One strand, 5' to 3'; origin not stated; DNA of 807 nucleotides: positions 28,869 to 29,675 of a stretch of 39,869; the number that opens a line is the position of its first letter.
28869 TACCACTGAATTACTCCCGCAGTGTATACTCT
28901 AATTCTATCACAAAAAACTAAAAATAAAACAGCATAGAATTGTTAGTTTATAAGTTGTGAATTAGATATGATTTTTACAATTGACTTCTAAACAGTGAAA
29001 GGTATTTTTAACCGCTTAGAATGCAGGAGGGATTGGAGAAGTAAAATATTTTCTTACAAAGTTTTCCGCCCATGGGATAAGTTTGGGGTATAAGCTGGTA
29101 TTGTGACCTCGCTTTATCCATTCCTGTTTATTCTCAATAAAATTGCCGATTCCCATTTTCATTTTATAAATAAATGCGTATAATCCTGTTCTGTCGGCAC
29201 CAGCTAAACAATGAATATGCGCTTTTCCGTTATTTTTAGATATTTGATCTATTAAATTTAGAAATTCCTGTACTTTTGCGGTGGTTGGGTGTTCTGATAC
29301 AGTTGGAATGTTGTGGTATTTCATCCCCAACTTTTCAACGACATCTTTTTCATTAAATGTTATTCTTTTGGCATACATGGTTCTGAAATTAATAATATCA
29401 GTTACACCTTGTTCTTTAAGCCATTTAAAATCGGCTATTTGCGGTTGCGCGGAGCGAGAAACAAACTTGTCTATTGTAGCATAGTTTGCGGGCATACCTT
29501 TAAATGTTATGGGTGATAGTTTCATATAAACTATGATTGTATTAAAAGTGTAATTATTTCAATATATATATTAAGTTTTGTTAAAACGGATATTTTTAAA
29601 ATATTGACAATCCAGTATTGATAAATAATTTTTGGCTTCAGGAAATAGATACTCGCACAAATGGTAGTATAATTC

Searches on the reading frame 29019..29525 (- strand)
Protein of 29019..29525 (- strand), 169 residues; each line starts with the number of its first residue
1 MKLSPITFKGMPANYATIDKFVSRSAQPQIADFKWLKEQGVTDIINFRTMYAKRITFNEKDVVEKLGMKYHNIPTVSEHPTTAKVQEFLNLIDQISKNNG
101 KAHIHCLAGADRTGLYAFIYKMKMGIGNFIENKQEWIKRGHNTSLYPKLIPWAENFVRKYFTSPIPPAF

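Call 62: find_homologous_proteins(query=window:29019-29525:-, max_evalue=1e-20)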
Query window:29019-29525:- (169 aa): 386 proteins with E <= 1e-20 among 396 candidates; the best 120 are listed.
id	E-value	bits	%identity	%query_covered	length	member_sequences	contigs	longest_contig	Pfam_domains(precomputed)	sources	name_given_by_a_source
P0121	1.6e-104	365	100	94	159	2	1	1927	PF13350.12,PF22741.2,PF22785.2,PF00782.26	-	-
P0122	1.4e-89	316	79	100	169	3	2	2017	PF13350.12,PF14566.12,PF22741.2,PF22785.2,PF00782.26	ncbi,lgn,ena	-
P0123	7.8e-85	301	77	98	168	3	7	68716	PF13350.12,PF22741.2,PF22785.2,PF00782.26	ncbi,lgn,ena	-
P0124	1.8e-83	296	76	100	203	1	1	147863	PF13350.12,PF22741.2,PF22785.2,PF00782.26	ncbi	-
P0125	5.6e-80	285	74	98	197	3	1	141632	PF13350.12,PF22741.2,PF22785.2,PF00782.26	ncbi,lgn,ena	-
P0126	1.3e-73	264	67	100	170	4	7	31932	PF13350.12,PF22741.2,PF22785.2,PF00782.26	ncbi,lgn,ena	-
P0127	2.7e-72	260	69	96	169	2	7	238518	PF13350.12,PF14566.12,PF22741.2,PF22785.2,PF00782.26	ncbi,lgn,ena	-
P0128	8.6e-71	255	67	96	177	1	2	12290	PF13350.12,PF14566.12,PF22741.2,PF22785.2,PF00782.26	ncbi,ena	-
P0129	2.5e-70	254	65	99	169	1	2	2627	PF13350.12,PF22784.2,PF14566.12,PF22741.2,PF22785.2,PF00782.26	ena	-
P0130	8.3e-67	242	63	94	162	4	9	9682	PF13350.12,PF14566.12,PF22741.2,PF22785.2,PF00782.26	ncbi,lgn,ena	-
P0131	4.8e-65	236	63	98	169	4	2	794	PF13350.12,PF14566.12,PF22741.2,PF22785.2,PF00782.26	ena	-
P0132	6.7e-65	236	66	93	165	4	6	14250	PF13350.12,PF14566.12,PF22741.2,PF22785.2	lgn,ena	-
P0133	3.0e-64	234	65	94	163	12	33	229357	PF13350.12,PF22741.2,PF22785.2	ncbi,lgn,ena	-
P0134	4.1e-64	233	64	91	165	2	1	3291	PF13350.12,PF14566.12,PF22741.2,PF22785.2,PF00782.26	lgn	-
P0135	6.5e-64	233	65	94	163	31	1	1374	PF13350.12,PF22741.2,PF22785.2,PF00102.33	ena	-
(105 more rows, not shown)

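Call 63: find_encoding_contigs(protein=P0123, flank=10000, max_places=10)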
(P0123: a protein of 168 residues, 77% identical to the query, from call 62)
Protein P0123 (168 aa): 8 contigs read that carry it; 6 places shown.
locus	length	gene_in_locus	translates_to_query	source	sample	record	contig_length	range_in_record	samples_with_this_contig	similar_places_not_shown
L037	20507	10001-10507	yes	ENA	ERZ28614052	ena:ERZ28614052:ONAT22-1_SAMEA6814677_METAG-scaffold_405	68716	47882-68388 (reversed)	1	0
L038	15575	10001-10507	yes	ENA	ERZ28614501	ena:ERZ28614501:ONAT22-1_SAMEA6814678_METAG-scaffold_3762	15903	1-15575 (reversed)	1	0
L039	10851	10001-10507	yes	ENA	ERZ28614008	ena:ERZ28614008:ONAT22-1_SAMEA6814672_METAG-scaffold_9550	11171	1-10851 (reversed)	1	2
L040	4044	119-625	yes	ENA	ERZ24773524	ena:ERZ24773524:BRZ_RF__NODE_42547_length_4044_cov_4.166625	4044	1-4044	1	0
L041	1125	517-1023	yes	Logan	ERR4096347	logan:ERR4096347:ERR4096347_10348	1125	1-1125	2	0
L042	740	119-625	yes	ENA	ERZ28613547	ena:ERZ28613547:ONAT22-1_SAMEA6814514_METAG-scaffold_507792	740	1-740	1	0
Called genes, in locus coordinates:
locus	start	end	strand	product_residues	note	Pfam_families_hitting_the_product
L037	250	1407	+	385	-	-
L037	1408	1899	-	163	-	-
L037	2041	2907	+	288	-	-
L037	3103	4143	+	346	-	PF08240:ADH_N, PF00107:ADH_zinc_N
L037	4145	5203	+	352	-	PF01757:Acyl_transf_3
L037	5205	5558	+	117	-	PF04237:YjbR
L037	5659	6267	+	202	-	PF00440:TetR_N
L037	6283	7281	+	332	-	PF00248:Aldo_ket_red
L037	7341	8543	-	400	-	PF01757:Acyl_transf_3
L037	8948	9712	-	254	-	PF00072:Response_reg, PF00486:Trans_reg_C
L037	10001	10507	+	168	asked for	PF13350:Y_phosphatase3 (faint), PF22741:PTP-NADK, PF22785:Tc-R-P, PF00782:DSPc (weak)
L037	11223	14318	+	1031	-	PF13086:AAA_11, PF13245:AAA_19 (weak), PF13604:AAA_30 (weak), PF01443:Viral_helicase1 (faint), PF13087:AAA_12, PF18741:MTES_1575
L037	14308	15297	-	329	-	-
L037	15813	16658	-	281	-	PF13177:DNA_pol3_delta2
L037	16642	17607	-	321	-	PF06144:DNA_pol3_delta (weak), PF21694:DNA_pol3_delta_C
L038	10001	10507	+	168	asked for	PF13350:Y_phosphatase3 (faint), PF22741:PTP-NADK, PF22785:Tc-R-P, PF00782:DSPc (weak)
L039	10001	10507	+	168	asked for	PF13350:Y_phosphatase3 (faint), PF22741:PTP-NADK, PF22785:Tc-R-P, PF00782:DSPc (weak)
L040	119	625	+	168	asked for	PF13350:Y_phosphatase3 (faint), PF22741:PTP-NADK, PF22785:Tc-R-P, PF00782:DSPc (weak)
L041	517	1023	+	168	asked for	PF13350:Y_phosphatase3 (faint), PF22741:PTP-NADK, PF22785:Tc-R-P, PF00782:DSPc (weak)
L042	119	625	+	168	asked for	PF13350:Y_phosphatase3 (faint), PF22741:PTP-NADK, PF22785:Tc-R-P, PF00782:DSPc (weak)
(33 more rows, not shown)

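Call 64: find_encoding_contigs(protein=P0124, flank=10000, max_places=6)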
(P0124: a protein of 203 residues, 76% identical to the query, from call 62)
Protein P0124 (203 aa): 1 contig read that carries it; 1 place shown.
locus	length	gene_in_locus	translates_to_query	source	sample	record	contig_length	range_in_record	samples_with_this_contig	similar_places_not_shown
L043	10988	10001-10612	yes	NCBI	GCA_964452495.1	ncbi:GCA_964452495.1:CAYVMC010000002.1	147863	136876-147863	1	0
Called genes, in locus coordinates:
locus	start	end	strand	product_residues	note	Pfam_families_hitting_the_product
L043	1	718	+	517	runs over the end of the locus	PF12161:HsdM_N, PF02384:N6_Mtase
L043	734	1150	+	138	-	PF08780:NTase_sub_bind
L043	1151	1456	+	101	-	PF01909:NTP_transf_2, PF18765:Polbeta (weak)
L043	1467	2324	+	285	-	-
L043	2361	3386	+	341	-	PF13289:SIR2_2 (faint)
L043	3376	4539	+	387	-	PF01420:Methylase_S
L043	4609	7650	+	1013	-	PF04313:HSDR_N, PF00270:DEAD (faint), PF04851:ResIII, PF18766:SWI2_SNF2, PF22679:T1R_D3-like, PF11867:T1RH-like_C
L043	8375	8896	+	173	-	-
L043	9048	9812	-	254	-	PF00072:Response_reg, PF00486:Trans_reg_C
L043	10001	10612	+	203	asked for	PF00782:DSPc (faint), PF13350:Y_phosphatase3 (faint), PF22741:PTP-NADK, PF22785:Tc-R-P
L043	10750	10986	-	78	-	?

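Call 66: find_encoding_contigs(protein=P0127, flank=10000, max_places=10)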
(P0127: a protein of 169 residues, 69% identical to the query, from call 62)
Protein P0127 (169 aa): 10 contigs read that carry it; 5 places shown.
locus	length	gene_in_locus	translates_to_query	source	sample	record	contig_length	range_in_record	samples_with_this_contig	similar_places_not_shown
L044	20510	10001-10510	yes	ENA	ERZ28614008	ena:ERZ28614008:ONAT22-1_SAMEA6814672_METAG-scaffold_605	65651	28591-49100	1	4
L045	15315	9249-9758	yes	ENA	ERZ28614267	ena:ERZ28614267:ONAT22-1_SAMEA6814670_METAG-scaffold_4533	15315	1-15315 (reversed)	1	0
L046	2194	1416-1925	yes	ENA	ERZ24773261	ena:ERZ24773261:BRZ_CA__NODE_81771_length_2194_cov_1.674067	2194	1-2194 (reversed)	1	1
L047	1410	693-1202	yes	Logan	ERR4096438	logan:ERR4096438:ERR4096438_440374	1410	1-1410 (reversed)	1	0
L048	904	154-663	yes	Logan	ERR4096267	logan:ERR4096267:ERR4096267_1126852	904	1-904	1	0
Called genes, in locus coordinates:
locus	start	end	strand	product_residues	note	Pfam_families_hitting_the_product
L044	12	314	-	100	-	-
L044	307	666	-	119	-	-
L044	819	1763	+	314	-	-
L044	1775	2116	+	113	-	PF13811:DUF4186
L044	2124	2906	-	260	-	-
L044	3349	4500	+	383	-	-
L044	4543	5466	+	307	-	-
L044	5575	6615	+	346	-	PF08240:ADH_N, PF00107:ADH_zinc_N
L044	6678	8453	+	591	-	PF00535:Glycos_transf_2, PF10111:Glyco_tranf_2_2, PF13641:Glyco_tranf_2_3 (weak), PF01075:Glyco_transf_9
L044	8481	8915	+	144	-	-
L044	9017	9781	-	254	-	PF00072:Response_reg, PF00486:Trans_reg_C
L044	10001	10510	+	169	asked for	PF22741:PTP-NADK, PF14566:PTPlike_phytase (weak), PF13350:Y_phosphatase3 (weak), PF22785:Tc-R-P, PF00782:DSPc (weak)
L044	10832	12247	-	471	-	PF04055:Radical_SAM, PF06968:BATS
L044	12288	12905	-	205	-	PF06971:Put_DNA-bind_N, PF02629:CoA_binding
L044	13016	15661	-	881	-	PF00171:Aldedh, PF00465:Fe-ADH, PF13685:Fe-ADH_2 (weak), PF25137:ADH_Fe_C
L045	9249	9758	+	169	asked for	PF22741:PTP-NADK, PF14566:PTPlike_phytase (weak), PF13350:Y_phosphatase3 (weak), PF22785:Tc-R-P, PF00782:DSPc (weak)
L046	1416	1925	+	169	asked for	PF22741:PTP-NADK, PF14566:PTPlike_phytase (weak), PF13350:Y_phosphatase3 (weak), PF22785:Tc-R-P, PF00782:DSPc (weak)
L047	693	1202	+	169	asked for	PF22741:PTP-NADK, PF14566:PTPlike_phytase (weak), PF13350:Y_phosphatase3 (weak), PF22785:Tc-R-P, PF00782:DSPc (weak)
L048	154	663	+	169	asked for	PF22741:PTP-NADK, PF14566:PTPlike_phytase (weak), PF13350:Y_phosphatase3 (weak), PF22785:Tc-R-P, PF00782:DSPc (weak)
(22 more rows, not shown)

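Call 67: find_encoding_contigs(protein=P0133, flank=10000, max_places=10)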
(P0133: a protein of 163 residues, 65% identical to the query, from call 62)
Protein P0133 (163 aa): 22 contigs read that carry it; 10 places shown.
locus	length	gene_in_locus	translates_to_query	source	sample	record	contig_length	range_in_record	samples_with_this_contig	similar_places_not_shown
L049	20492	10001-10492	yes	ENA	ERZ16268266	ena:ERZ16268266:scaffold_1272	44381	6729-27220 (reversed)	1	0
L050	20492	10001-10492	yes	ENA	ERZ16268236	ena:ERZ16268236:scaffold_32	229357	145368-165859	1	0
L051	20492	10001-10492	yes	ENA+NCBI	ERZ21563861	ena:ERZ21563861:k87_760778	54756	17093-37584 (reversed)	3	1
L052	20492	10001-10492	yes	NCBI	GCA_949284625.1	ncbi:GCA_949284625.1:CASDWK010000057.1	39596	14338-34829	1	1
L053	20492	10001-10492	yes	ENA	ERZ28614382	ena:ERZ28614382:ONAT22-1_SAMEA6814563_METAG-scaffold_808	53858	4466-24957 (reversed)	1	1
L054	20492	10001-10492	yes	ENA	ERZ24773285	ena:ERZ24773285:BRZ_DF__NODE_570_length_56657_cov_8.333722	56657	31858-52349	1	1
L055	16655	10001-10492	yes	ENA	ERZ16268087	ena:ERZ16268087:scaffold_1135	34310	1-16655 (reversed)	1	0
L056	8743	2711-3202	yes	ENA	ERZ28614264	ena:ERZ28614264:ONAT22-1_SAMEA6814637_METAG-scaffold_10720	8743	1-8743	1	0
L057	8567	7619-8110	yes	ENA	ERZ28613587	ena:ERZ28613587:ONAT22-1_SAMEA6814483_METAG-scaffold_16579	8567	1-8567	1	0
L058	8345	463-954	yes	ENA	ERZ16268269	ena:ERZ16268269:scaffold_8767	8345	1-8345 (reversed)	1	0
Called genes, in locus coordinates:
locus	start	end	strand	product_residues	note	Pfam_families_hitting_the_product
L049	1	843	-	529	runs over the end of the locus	-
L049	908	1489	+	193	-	-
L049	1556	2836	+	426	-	PF02321:OEP (weak)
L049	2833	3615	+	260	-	PF00702:Hydrolase (faint), PF08282:Hydrolase_3, PF12710:HAD (faint), PF05116:S6PP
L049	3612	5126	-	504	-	-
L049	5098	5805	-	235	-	-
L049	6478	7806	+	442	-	PF01554:MatE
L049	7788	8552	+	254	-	PF20260:PUA_4, PF04452:Methyltrans_RNA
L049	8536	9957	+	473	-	PF01743:PolyA_pol, PF01966:HD (faint), PF12627:PolyA_pol_RNAbd, PF13735:tRNA_NucTran2_2 (faint)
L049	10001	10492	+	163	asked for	PF22741:PTP-NADK, PF13350:Y_phosphatase3 (weak), PF22785:Tc-R-P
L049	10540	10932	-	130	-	PF00886:Ribosomal_S16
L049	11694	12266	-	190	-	PF03692:CxxCxxCC (weak)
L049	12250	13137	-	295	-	PF03631:Virul_fac_BrkB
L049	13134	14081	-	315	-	PF01368:DHH, PF02272:DHHA1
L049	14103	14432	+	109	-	PF05258:DciA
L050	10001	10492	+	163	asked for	PF22741:PTP-NADK, PF13350:Y_phosphatase3 (weak), PF22785:Tc-R-P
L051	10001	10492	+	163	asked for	PF22741:PTP-NADK, PF13350:Y_phosphatase3 (weak), PF22785:Tc-R-P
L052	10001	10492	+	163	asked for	PF22741:PTP-NADK, PF13350:Y_phosphatase3 (weak), PF22785:Tc-R-P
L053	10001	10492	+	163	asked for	PF22741:PTP-NADK, PF13350:Y_phosphatase3 (weak), PF22785:Tc-R-P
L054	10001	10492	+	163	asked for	PF22741:PTP-NADK, PF13350:Y_phosphatase3 (weak), PF22785:Tc-R-P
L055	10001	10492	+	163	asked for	PF22741:PTP-NADK, PF13350:Y_phosphatase3 (weak), PF22785:Tc-R-P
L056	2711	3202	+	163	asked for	PF22741:PTP-NADK, PF13350:Y_phosphatase3 (weak), PF22785:Tc-R-P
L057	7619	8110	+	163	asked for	PF22741:PTP-NADK, PF13350:Y_phosphatase3 (weak), PF22785:Tc-R-P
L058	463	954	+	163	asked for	PF22741:PTP-NADK, PF13350:Y_phosphatase3 (weak), PF22785:Tc-R-P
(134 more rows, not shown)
